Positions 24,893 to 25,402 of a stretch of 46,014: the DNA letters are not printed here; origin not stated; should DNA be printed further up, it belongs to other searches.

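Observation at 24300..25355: GC-rich ~1 kb cassette encoding a tightly coupled operon of four unrecognisable small proteins (69/52/83/78 aa)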

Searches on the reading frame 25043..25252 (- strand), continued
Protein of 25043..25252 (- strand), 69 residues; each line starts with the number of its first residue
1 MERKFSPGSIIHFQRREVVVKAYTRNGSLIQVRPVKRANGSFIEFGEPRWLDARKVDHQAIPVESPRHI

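Call 72: find_related_loci(query=A4, collection=genome_contigs, flank=5000)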
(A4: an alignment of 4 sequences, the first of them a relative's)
Query A4 (348 aa) in genome_contigs; peptide patterns used: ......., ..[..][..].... (x = any residue, [..] = any of these).
60 stretches matched a pattern; 3 encode a relative of the query (tblastn E <= 1e-3); 2 distinct loci.
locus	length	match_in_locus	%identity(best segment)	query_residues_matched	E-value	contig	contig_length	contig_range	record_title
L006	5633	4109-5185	48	1-343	8e-112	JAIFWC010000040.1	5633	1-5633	MAG: Candidatus Saccharibacteria bacterium isolate viral-cat_48_13 PAFVLPS_2018_scaffold_78162, whole genome shotgun seq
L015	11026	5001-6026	51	1-337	5e-116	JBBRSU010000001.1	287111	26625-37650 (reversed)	MAG: Candidatus Saccharimonadales bacterium isolate La2_metabat2.139 La2_metabat2.139_K_3526370L287111_cov_17.5332, whol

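Call 73: predict_structure(alignment_id=A1)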
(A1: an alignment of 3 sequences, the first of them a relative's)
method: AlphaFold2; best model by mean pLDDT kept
length: 69 residues; sequences in the alignment: 3
mean_pLDDT: 86.0   pTM: 0.71
mean pLDDT of the five models: 86.0, 84.5, 83.7, 43.4, 38.4
residues with pLDDT >= 90: 40; 70-90: 22; 50-70: 4; < 50: 3
segments of 3 or more residues with pLDDT < 50: 67-69
pLDDT, mean of each block of 10 residues (from residue 1): 82 91 93 89 90 92 63
secondary structure, 60 per line:
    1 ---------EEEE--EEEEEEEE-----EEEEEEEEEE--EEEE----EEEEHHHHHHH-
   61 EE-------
elements in order: E10-13 E16-23 E29-38 E41-44 E49-52 H53-59
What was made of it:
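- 25043..25252 (-): g1, 69 aa, basic (pI 10.9), predicted SH3-like five-strand barrel plus C-terminal helix. AF2 pLDDT 86 (call 73).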

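Call 76: fold_search(model_id=the predicted structure, library=pdb)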
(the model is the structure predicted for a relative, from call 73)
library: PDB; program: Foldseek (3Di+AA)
matches with E <= 10: 745; with E <= 0.001: 0
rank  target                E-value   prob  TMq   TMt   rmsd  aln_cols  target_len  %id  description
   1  7qca_LM0              3.6e-02  0.99  0.51  0.33   5.9        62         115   11  Spraguea lophii ribosome (released 2022-11-30)
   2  1iz6_A                1.0e-01  0.51  0.31  0.18   7.0        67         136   13  Crystal Structure of Translation Initiation Factor 5A from Pyrococcus Horikoshii (released 2003-01-28)
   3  8ip8_BA               1.3e-01  0.96  0.49  0.24   5.1        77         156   13  Wheat 80S ribosome stalled on AUG-Stop boron dependently (released 2024-02-21)
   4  3mew                  1.4e-01  0.97  0.51  0.26   4.2        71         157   14  Crystal structure of Novel Tudor domain-containing protein SGF29 (released 2010-04-28)
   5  3mp8_A                1.5e-01  0.93  0.52  0.09   6.6        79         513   13  Crystal structure of Sgf29 tudor domain (released 2011-05-04)
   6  4zn1_A                1.6e-01  0.98  0.54  0.30   3.7        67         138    9  Crystal Structure of MjSpt4:Spt5 complex conformation A (released 2016-03-16)
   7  3mea_A                1.6e-01  0.95  0.50  0.24   4.6        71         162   14  Crystal structure of the SGF29 in complex with H3K4me3 (released 2010-04-28)
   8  8i9p_LT               1.7e-01  0.92  0.49  0.29   5.8        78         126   19  Cryo-EM structure of a Chaetomium thermophilum pre-60S ribosomal subunit - State Mak16 (released 2023-05-17)
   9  3jct_T                2.1e-01  0.90  0.48  0.30   5.0        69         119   16  Cryo-em structure of eukaryotic pre-60S ribosomal subunits (released 2016-06-01)
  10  6zu5_LZ0              2.2e-01  0.90  0.49  0.29   5.7        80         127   10  Structure of the Paranosema locustae ribosome in complex with Lso2 (released 2020-11-04)
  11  8pv1_LT               2.5e-01  0.89  0.49  0.29   5.0        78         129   19  Chaetomium thermophilum pre-60S State 6 - pre-5S rotation - L1 intermediate - composite structure (released 2023-11-15)
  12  8s8u_B                2.5e-01  0.54  0.39  0.19   5.6        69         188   16  Escherichia coli translation elongation factor P like protein (EfpL) (released 2024-10-09)
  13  2rmo_MODEL_1_A        2.5e-01  0.47  0.37  0.37   8.7        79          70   11  Solution structure of alpha-spectrin_SH3-bergerac from Chicken (released 2008-09-30)
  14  8bn3_eI               2.7e-01  0.44  0.38  0.22   6.1        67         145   10  Yeast 80S, ES7s delta, eIF5A, Stm1 containing (released 2024-01-10)
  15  4agh                  2.8e-01  0.51  0.32  0.29   5.3        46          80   15  Structural features of ssDNA binding protein MoSub1 from Magnaporthe oryzae (released 2012-08-29)
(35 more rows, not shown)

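Call 77: search_dna_similar(query=P0001, collection=phages, mode=protein, max_evalue=1, max_rows=8)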
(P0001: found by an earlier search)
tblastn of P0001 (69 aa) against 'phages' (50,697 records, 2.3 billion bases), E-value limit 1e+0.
No match.

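Call 78: search_dna_similar(query=P0005, collection=phages, mode=protein, max_evalue=1, max_rows=8)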
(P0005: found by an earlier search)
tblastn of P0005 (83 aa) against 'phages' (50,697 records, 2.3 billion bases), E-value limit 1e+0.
No match.

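Call 79: search_dna_similar(query=P0006, collection=phages, mode=protein, max_evalue=1, max_rows=8)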
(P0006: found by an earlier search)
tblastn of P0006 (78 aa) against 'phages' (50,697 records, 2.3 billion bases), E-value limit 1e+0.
No match.

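Call 83: fold_search(model_id=the predicted structure, library=viral)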
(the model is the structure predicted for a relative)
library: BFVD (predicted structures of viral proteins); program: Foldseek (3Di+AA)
matches with E <= 10: 511; with E <= 0.001: 0
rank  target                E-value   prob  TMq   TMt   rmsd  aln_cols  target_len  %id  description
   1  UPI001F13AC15         5.4e-03  0.99  0.56  0.20   4.6        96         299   12  (no name look-up for this kind of identifier)
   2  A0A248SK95            5.4e-03  0.98  0.51  0.34   5.5       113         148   12  (no name in the UniProt tables at hand)
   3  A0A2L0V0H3            1.5e-02  0.92  0.49  0.36   5.1       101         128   15  Uncharacterized protein [Agrobacterium phage Atu_ph07]
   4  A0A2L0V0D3            2.1e-02  0.89  0.46  0.34   5.6       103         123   13  Uncharacterized protein [Agrobacterium phage Atu_ph07]
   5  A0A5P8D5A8            4.0e-02  0.85  0.47  0.44   4.9        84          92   11  (no name in the UniProt tables at hand)
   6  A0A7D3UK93            4.0e-02  0.77  0.43  0.31   5.8        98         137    8  (no name in the UniProt tables at hand)
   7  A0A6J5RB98            4.9e-02  0.28  0.31  0.23   7.7        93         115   16  Uncharacterized protein [uncultured Caudovirales phage]
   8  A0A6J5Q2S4            9.0e-02  0.54  0.41  0.14  12.6        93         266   12  Uncharacterized protein [uncultured Caudovirales phage]
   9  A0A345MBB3            1.2e-01  0.10  0.21  0.19  11.7        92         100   14  Uncharacterized protein [Gordonia phage Beyoncage]
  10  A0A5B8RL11            1.2e-01  0.08  0.23  0.15   8.4       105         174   14  Nudix hydrolase domain-containing protein [Iridovirus Liz-CrIV]
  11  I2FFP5                1.4e-01  0.11  0.27  0.07  13.1       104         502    9  p55 C-terminal domain-containing protein [Emaravirus fici]
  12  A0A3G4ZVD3            2.0e-01  0.16  0.34  0.12   6.7       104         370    8  Uncharacterized protein [Dasosvirus sp.]
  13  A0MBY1                2.3e-01  0.11  0.24  0.21  11.8        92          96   17  (no name in the UniProt tables at hand)
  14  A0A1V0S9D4            2.5e-01  0.15  0.32  0.21   7.1        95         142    7  Uncharacterized protein [Catovirus CTV1]
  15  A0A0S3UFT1            3.0e-01  0.30  0.44  0.34   7.5        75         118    9  Uncharacterized protein [Pseudomonas phage phiR18]
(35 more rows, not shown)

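Call 85: search_protein_families(library=pfam, proteins=[L001:1663-1773:+, L012:1947-2102:+, L001:1851-2105:+, L011:1271-1486:+, L012:2439-2678:+, L012:1815-2219:-], max_evalue=10)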
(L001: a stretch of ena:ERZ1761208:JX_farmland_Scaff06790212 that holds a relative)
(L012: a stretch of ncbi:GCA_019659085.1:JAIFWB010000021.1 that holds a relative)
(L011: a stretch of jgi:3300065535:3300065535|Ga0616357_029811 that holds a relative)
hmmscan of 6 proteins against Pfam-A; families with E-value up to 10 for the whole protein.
L001:1663-1773:+ (37 aa): 0 families

L012:1947-2102:+ (52 aa): 1 family
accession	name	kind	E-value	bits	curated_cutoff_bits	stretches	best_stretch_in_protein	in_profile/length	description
PF02620.22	YceD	-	0.19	12.2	33.2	1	29-49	6-26/119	Large ribosomal RNA subunit accumulation protein YceD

L001:1851-2105:+ (85 aa): 0 families

L011:1271-1486:+ (72 aa): 0 families

L012:2439-2678:+ (80 aa): 2 families
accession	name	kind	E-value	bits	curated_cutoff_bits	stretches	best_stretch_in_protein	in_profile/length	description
PF11337.13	DUF3139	-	0.28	12.2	27.3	1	5-41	8-43/83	Protein of unknown function (DUF3139)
PF18179.6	SUa-2TM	-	1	9.1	25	1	4-75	17-78/279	SMODS- and Ubiquitin system-associated 2TM effector domain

L012:1815-2219:- (135 aa): 0 families

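Call 86: search_protein_families(library=phrogs, proteins=[L001:1663-1773:+, L012:1947-2102:+, L001:1851-2105:+, L011:1271-1486:+, L007:2592-2837:+, L007:2412-2573:+, L013:495-722:+, L011:1069-1251:+, L014:5321-6349:+], max_evalue=1)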
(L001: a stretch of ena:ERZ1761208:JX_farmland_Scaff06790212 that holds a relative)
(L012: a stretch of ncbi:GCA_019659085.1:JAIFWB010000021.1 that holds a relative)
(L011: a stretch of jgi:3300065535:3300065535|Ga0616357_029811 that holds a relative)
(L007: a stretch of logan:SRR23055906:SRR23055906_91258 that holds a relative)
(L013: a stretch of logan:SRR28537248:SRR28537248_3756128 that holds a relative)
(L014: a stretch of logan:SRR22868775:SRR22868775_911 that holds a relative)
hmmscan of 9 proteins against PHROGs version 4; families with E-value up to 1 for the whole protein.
L001:1663-1773:+ (37 aa): 0 families

L012:1947-2102:+ (52 aa): 2 families
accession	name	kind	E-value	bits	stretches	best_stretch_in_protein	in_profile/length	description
phrog_15735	-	unknown function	0.12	13.6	1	2-14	1-13/41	-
phrog_2670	-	unknown function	0.13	13.4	1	4-41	2-31/66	-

L001:1851-2105:+ (85 aa): 0 families

L011:1271-1486:+ (72 aa): 1 family
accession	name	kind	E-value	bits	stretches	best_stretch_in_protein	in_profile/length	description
phrog_18871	-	DNA, RNA and nucleotide metabolism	0.45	11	1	19-71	96-150/280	replication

L007:2592-2837:+ (82 aa): 0 families

L007:2412-2573:+ (54 aa): 0 families

L013:495-722:+ (76 aa): 0 families

L011:1069-1251:+ (61 aa): 0 families

L014:5321-6349:+ (343 aa): 0 families

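Call 87: find_related_loci(query=A2, collection=metagenome_contigs, flank=6000)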
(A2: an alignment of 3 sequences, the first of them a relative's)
Query A2 (52 aa) in metagenome_contigs; peptide patterns used: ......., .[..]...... (x = any residue, [..] = any of these).
298 stretches matched a pattern, but none encodes a relative of the query by tblastn (E <= 1e-3).

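Call 88: find_related_loci(query=A2, collection=viral_contigs, flank=6000)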
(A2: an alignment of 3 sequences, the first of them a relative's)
Query A2 (52 aa) in viral_contigs; peptide patterns used: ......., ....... (x = any residue, [..] = any of these).
55 stretches matched a pattern, but none encodes a relative of the query by tblastn (E <= 1e-3).

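Call 91: search_solved_structures(query=A3, max_evalue=10)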
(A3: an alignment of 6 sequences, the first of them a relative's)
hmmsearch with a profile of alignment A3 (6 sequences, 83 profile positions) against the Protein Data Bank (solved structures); distinct sequences matched with E-value up to 10: 4.
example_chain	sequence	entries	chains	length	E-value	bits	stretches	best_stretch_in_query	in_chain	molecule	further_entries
5ykh_A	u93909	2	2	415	0.21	14.7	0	27-66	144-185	Pumilio homolog 1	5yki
7xfp_A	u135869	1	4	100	0.33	14.1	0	33-59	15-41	IceA2 protein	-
8xac_A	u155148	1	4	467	0.38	13.9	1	23-82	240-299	Amidase family protein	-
3szt_A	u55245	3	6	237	0.64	13.1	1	26-72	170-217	Quorum-sensing control repressor | LuxR family transcriptional regulator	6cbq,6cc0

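Call 92: search_protein_families(library=pfam, alignment_id=A3, max_evalue=1)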
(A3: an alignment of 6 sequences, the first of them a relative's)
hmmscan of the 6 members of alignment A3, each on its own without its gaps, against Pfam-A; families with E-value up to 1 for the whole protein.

A. member 1, P0005 (83 aa): 0 families

B. families by the number of members that match (of 6 scanned): 2 families
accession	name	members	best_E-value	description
PF23855.1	DUF7218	1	0.0091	Family of unknown function (DUF7218)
PF09078.16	CheY-binding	1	0.13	CheY binding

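Call 94: find_related_loci(query=A4, collection=metagenome_contigs, flank=4000)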
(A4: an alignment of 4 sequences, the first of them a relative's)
Query A4 (348 aa) in metagenome_contigs; peptide patterns used: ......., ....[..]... (x = any residue, [..] = any of these).
222 stretches matched a pattern; 23 encode a relative of the query (tblastn E <= 1e-3); 23 distinct loci.
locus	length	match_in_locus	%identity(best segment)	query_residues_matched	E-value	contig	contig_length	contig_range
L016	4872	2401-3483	51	1-344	3e-122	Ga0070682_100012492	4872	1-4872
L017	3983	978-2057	51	1-343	4e-123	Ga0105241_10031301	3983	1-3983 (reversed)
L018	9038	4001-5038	52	1-340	3e-113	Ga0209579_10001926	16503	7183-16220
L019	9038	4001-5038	52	1-340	3e-113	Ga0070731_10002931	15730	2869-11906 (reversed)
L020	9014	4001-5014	52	1-334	2e-112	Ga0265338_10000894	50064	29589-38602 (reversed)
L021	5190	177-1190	52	1-334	5e-112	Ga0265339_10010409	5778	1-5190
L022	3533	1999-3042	48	1-339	3e-109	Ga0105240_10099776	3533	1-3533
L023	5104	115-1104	51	1-325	1e-103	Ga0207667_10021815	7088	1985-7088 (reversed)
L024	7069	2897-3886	51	1-325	1e-103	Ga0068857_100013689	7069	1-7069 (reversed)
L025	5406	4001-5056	46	1-333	4e-101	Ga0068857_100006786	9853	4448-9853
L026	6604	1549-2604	45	1-333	1e-100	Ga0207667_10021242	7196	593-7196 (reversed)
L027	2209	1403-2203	51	1-261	1e-86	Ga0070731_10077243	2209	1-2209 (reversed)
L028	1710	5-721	50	102-334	2e-66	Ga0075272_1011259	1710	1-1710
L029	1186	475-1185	43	1-232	3e-66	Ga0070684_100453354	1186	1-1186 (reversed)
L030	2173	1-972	36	28-342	2e-63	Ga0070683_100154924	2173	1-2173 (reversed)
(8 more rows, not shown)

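Call 102: find_related_loci(query=P0005, collection=viral_contigs, flank=6000)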
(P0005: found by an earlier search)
Query P0005 (83 aa) in viral_contigs; peptide patterns used: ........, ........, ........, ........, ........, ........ (x = any residue, [..] = any of these).
46 stretches matched a pattern, but none encodes a relative of the query by tblastn (E <= 1e-3).

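Call 103: find_related_loci(query=P0011, collection=viral_contigs, flank=6000)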
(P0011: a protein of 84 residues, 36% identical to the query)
Query P0011 (84 aa) in viral_contigs; peptide patterns used: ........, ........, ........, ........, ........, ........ (x = any residue, [..] = any of these).
12 stretches matched a pattern, but none encodes a relative of the query by tblastn (E <= 1e-3).

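Call 104: list_cluster_members(proteins=[L001:1851-2105:+, L001:1666-1773:+, L005:1429-1581:+, L011:1271-1486:+, L012:1947-2102:+, L001:2228-2962:+, L014:4114-4386:+, L007:2592-2837:+, L007:2412-2573:+, L013:495-722:+])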
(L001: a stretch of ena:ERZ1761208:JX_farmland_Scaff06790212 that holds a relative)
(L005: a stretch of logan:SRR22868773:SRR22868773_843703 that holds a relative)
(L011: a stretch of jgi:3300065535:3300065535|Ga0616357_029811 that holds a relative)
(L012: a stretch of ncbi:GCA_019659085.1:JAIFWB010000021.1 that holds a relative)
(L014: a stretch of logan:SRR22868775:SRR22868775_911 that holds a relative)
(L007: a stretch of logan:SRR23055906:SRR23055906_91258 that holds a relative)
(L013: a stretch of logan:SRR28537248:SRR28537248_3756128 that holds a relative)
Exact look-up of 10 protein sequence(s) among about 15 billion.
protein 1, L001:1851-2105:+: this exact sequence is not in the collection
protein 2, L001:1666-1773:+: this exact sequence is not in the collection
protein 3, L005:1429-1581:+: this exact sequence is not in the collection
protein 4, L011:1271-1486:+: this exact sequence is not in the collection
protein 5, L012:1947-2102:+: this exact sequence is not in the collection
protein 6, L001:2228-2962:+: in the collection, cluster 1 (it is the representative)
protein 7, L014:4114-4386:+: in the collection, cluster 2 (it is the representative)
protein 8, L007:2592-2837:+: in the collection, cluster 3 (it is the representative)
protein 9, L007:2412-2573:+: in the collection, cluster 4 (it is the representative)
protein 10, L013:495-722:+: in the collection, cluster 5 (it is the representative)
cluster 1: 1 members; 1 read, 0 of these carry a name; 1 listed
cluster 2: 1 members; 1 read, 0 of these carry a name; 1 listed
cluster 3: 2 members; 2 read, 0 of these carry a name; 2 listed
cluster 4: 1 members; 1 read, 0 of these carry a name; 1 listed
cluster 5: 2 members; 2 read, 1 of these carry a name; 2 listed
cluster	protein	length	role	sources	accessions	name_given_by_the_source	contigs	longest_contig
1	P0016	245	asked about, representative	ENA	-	-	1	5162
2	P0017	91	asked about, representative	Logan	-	-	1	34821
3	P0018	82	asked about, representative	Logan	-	-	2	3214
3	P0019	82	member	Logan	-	-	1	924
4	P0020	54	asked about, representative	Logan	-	-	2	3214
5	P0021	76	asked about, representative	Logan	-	-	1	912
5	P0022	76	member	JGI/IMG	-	hypothetical protein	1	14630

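Call 105: find_encoding_contigs(protein=P0022, flank=8000)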
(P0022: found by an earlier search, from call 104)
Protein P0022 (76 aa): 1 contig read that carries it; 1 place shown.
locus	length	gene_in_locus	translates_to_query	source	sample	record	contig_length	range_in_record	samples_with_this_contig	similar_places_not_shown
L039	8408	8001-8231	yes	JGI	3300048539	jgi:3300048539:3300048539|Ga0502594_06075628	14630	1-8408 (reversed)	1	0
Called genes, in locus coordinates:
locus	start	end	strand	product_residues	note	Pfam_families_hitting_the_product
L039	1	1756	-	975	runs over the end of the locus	PF00133:tRNA-synt_1, PF13603:tRNA-synt_1_2 (weak), PF09334:tRNA-synt_1g (weak), PF08264:Anticodon_1, PF19302:DUF5915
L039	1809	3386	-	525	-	-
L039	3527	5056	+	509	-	PF00041:fn3 (faint), PF17957:Big_7, PF13750:Big_3_3 (weak), PF17957:Big_7, PF00404:Dockerin_1 (weak)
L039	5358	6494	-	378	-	PF16841:CBM60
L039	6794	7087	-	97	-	-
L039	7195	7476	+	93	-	-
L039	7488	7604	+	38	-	-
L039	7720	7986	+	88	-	-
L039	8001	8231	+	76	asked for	-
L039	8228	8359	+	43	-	-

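Call 118: search_protein_families(library=pfam, proteins=[L039:7195-7473:+], max_evalue=1)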
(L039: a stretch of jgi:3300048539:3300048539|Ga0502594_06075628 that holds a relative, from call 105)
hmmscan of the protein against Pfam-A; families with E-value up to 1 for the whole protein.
L039:7195-7473:+ (93 aa): 0 families
